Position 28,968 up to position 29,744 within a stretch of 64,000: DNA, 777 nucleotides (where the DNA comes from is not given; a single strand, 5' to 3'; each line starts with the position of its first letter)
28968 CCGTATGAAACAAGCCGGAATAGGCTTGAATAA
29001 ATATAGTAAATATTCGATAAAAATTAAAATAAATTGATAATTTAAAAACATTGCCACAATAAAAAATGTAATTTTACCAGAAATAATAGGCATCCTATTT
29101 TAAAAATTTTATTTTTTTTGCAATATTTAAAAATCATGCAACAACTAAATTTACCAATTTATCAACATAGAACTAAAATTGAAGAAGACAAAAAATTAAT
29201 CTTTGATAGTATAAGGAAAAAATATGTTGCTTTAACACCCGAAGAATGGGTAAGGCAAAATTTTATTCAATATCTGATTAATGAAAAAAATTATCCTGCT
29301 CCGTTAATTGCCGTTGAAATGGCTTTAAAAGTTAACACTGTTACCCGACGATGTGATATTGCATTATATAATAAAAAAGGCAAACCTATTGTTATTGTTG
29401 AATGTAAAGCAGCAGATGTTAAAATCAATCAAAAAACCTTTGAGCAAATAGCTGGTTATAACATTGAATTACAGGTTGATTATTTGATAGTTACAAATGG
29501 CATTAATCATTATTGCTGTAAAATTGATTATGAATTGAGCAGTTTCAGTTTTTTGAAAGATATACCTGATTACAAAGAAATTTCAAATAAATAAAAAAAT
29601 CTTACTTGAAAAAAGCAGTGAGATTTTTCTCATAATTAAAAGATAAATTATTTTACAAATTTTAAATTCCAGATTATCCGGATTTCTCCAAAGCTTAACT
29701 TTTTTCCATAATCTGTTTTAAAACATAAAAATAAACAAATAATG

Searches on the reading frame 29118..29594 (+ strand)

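Call 26: search_protein_families(library=pfam, proteins=[window:29118-29594:+], max_evalue=0.01)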
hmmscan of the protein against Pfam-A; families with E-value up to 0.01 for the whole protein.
window:29118-29594:+ (158 aa): 3 families
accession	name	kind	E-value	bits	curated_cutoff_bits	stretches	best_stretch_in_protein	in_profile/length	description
PF13588.12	HSDR_N_2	-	1e-41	141.9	25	1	41-150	1-110/110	Type I restriction enzyme R protein N terminus (HSDR_N)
PF04313.20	HSDR_N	-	2.5e-06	27.9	25.1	1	67-135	117-191/198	Type I restriction enzyme R protein N terminus (HSDR_N)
PF03008.20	DUF234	-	0.0054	17.6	22.5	1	14-102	5-93/100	Archaea bacterial proteins of unknown function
